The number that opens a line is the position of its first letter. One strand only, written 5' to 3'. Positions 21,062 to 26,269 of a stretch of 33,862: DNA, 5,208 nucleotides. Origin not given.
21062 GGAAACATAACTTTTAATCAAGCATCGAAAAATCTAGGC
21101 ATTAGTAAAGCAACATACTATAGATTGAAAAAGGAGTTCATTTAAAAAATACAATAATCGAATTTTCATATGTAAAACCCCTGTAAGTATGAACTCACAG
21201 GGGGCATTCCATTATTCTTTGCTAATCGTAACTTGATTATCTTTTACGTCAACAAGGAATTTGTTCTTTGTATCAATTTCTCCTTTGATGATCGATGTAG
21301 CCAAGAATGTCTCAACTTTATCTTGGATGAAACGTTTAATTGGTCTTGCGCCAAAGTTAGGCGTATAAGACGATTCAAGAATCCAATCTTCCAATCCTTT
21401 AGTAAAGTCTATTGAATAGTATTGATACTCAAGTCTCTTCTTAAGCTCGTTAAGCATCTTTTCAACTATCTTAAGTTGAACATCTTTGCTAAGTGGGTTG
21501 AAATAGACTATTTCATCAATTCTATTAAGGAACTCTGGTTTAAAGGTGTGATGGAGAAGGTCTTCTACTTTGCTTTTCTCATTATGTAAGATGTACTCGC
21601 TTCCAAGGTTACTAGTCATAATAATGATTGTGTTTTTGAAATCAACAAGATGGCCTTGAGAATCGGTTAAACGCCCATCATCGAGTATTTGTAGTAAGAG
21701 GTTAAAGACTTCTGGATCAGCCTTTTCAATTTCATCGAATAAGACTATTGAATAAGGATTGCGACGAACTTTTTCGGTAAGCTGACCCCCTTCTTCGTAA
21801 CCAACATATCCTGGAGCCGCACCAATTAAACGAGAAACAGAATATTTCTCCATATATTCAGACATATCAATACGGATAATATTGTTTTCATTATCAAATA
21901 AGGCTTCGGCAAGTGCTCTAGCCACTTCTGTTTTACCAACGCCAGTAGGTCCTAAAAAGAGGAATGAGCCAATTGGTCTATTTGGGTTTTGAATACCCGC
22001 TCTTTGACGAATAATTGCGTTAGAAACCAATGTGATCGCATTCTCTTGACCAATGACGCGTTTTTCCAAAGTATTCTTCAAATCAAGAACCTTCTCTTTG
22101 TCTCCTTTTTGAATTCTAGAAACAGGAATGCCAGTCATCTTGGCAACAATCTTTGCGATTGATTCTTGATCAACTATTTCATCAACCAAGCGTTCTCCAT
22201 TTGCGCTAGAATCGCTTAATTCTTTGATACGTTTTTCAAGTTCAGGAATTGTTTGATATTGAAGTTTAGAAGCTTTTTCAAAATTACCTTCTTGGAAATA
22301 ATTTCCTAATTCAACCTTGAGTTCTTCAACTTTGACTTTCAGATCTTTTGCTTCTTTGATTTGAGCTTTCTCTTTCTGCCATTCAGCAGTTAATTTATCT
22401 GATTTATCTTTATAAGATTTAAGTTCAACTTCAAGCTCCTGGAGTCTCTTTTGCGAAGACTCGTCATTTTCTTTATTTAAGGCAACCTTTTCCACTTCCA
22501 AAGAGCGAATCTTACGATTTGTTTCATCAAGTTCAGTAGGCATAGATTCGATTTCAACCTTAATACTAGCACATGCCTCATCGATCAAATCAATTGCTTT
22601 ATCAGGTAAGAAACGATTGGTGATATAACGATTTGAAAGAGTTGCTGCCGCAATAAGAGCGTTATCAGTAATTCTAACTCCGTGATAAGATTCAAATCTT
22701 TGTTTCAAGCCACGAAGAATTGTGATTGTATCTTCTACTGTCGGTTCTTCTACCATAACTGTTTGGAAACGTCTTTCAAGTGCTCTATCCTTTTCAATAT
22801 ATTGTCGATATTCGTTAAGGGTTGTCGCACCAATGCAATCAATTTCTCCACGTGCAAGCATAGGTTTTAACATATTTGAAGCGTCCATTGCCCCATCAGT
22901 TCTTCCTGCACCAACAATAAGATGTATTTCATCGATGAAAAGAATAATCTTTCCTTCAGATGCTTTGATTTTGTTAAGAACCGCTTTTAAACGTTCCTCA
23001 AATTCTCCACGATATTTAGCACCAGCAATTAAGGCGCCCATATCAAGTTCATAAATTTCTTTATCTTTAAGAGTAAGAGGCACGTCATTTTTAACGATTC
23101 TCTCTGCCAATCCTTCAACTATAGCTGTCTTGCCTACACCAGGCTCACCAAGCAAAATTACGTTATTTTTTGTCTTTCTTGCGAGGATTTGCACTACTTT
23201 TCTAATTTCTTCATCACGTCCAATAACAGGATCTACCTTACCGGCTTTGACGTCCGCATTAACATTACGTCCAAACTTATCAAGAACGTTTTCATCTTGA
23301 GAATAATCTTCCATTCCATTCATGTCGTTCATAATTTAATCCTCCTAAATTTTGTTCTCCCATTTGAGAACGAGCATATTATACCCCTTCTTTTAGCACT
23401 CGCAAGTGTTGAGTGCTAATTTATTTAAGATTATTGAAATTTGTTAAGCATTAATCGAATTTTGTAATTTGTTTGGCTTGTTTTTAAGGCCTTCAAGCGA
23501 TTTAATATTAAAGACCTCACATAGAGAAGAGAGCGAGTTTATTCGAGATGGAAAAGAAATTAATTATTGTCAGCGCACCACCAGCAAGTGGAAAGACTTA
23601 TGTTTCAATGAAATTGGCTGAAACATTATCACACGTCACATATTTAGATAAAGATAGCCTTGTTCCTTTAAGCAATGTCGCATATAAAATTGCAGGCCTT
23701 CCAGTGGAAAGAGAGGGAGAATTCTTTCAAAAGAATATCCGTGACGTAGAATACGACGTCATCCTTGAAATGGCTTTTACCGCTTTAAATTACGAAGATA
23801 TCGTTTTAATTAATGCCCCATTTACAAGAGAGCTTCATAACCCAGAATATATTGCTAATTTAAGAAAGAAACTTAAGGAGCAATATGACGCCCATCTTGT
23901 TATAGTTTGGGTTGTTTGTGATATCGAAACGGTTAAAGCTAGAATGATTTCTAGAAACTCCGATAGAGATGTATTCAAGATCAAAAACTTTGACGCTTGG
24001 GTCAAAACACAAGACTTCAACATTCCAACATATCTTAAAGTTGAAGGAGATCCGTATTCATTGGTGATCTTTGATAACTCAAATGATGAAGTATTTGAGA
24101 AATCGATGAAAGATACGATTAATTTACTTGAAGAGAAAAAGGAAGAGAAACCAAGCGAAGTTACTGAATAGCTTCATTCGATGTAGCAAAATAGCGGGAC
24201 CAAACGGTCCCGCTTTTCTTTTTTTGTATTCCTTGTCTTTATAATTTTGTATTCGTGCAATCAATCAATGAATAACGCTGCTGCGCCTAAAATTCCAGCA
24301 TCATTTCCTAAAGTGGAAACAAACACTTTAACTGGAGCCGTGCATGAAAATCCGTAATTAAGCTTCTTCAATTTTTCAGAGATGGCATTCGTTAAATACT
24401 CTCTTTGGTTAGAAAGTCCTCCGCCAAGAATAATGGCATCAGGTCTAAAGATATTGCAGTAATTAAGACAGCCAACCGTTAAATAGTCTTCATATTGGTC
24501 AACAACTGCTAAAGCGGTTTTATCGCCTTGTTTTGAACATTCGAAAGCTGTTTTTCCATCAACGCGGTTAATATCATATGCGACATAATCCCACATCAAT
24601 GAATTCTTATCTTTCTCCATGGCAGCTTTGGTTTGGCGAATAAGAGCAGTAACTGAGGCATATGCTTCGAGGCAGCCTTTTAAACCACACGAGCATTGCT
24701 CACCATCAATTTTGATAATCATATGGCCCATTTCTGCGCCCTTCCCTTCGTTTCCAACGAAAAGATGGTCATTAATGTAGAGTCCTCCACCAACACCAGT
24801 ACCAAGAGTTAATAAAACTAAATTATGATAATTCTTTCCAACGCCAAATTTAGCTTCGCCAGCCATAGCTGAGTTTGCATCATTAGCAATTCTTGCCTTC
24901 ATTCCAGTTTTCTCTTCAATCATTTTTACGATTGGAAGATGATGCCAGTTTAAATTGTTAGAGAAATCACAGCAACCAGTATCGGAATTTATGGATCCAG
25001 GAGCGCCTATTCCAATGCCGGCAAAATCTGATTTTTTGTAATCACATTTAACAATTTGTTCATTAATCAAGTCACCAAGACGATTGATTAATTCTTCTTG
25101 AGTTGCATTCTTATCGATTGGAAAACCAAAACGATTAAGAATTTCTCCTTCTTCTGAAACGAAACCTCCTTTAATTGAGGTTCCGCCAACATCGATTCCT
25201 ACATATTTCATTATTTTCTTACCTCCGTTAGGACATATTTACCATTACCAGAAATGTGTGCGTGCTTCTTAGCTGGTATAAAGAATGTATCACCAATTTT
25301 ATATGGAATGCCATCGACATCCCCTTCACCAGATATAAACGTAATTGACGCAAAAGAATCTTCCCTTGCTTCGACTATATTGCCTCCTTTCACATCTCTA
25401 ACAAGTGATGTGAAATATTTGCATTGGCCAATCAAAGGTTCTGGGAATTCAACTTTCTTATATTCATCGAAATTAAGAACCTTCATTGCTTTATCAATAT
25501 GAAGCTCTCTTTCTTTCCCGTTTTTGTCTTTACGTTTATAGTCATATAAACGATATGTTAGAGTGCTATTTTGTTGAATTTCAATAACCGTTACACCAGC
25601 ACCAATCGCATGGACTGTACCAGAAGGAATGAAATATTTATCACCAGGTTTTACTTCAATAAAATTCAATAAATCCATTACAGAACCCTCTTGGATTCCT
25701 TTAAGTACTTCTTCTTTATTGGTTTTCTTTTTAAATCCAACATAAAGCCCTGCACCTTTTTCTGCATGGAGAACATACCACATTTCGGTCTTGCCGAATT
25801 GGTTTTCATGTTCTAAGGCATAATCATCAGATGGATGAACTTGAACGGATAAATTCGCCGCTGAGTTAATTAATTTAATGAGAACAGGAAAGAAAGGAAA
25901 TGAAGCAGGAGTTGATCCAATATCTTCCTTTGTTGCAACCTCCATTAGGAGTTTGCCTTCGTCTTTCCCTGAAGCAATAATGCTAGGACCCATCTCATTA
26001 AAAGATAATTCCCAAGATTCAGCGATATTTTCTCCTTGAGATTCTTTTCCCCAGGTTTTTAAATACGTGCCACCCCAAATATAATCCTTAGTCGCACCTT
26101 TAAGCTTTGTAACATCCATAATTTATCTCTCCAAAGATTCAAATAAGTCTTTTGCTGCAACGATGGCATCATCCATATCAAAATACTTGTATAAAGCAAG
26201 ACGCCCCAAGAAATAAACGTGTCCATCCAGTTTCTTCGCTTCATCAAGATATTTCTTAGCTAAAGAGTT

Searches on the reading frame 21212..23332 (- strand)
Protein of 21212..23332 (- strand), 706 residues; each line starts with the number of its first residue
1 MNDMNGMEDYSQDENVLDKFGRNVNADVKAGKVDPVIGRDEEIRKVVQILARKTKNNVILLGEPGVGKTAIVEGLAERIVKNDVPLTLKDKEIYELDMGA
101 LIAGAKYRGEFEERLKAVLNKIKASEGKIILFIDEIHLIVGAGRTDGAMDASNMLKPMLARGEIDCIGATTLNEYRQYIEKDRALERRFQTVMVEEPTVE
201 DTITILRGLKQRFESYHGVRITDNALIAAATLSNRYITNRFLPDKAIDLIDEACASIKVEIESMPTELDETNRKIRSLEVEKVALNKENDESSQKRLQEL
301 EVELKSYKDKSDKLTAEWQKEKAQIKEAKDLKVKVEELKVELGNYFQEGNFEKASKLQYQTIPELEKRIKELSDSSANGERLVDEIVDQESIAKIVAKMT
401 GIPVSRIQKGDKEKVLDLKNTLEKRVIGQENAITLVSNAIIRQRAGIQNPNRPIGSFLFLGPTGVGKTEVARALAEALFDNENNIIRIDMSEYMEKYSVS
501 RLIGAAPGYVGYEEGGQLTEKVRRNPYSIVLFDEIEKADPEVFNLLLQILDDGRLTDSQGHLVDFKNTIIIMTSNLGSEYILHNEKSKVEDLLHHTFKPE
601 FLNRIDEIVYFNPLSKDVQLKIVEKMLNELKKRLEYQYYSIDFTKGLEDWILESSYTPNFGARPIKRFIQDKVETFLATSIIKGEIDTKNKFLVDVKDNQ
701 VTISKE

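Call 16: search_protein_families(library=pfam, proteins=[window:21212-23332:-])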
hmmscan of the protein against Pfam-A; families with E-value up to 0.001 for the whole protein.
window:21212-23332:- (706 aa): 35 families (the best 25 are shown)
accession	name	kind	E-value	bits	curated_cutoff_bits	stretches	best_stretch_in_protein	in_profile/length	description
PF07724.20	AAA_2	-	1.4e-72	243.5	27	1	452-608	1-166/166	AAA domain (Cdc48 subfamily)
PF17871.7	AAA_lid_9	-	4.4e-36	123.4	22.8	1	198-300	1-103/104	AAA lid domain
PF00004.35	AAA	-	7.2e-27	94.9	21.2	2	58-190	1-124/131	ATPase family associated with various cellular activities (AAA)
PF07728.20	AAA_5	-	7e-22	78.4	22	2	457-578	2-125/139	AAA domain (dynein-related subfamily)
PF10431.15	ClpB_D2-small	-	6.8e-20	71.3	21.9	1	614-691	1-78/81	C-terminal, D2-small domain, of ClpB protein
PF13191.12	AAA_16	-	1.8e-15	58.3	32.6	1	36-83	2-52/167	AAA ATPase domain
PF00158.32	Sigma54_activat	-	4.1e-12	46.5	20.2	1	456-558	24-125/168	Sigma-54 interaction domain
PF13401.12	AAA_22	-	1.3e-11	45.3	27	1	457-552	8-110/130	AAA domain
PF20720.3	nSTAND3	-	2.1e-11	44.2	27.2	1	42-84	6-46/155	Novel STAND NTPase 3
PF05621.17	TniB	-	6.2e-09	36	22.4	1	42-195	22-185/189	Bacterial TniB protein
PF13173.12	AAA_14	-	1.7e-08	34.9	27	0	458-553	6-88/129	AAA domain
PF12775.13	AAA_7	-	1.2e-07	31.9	25.8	0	456-503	35-82/181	P-loop containing dynein motor region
PF13238.12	AAA_18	-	2.4e-07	31.7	29.4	0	460-485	4-31/128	AAA domain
PF01695.23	IstB_IS21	-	2.9e-07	30.7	24.1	0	53-85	90-122/238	IstB-like ATP binding protein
PF02367.23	TsaE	-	5.4e-06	26.8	26.6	0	40-79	4-45/128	Threonylcarbamoyl adenosine biosynthesis protein TsaE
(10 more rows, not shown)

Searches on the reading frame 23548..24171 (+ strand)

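Call 16: search_protein_families(library=pfam, proteins=[window:23548-24171:+])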
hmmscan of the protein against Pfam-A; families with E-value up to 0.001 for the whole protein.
window:23548-24171:+ (207 aa): 4 families
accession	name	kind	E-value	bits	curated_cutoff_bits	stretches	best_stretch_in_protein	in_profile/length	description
PF13671.12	AAA_33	-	7.9e-07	29.9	27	1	6-142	2-124/143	AAA domain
PF13207.12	AAA_17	-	1.8e-05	25.5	27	1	11-142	3-129/136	AAA domain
PF13481.12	AAA_25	-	0.00025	21.2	27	1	3-120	33-149/195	AAA domain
PF13238.12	AAA_18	-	0.00064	20.6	29.4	0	6-137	1-112/128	AAA domain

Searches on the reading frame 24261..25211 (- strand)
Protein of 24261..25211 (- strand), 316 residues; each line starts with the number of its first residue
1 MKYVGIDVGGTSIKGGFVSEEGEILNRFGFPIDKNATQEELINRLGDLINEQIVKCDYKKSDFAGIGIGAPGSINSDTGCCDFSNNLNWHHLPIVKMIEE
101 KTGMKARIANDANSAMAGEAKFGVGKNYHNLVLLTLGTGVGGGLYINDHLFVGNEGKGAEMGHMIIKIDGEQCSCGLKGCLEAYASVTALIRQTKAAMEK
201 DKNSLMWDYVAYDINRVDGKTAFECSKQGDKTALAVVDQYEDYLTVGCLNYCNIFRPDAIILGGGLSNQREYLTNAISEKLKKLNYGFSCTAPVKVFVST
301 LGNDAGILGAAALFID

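Call 16: search_protein_families(library=pfam, proteins=[window:24261-25211:-])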
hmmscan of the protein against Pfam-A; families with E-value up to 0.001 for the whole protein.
window:24261-25211:- (316 aa): 2 families
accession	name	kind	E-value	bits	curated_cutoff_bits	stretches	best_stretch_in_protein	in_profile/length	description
PF00480.26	ROK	-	4.5e-71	240.2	22.9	1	3-315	1-292/294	ROK family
PF01869.26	BcrAD_BadFG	-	1e-05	25.6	31.5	0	4-72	1-71/271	BadF/BadG/BcrA/BcrD ATPase family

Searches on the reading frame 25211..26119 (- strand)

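Call 16: search_protein_families(library=pfam, proteins=[window:25211-26119:-])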
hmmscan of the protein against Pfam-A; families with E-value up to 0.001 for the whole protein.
window:25211-26119:- (302 aa): 2 families
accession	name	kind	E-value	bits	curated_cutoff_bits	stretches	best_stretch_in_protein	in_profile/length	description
PF20511.4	PMI_typeI_cat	-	1.3e-05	25.8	22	1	4-101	2-107/143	Phosphomannose isomerase type I, catalytic domain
PF21621.3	MPI_cupin_dom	-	7.1e-05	23.1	27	0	232-296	7-75/79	Mannose-6-phosphate isomerase, cupin domain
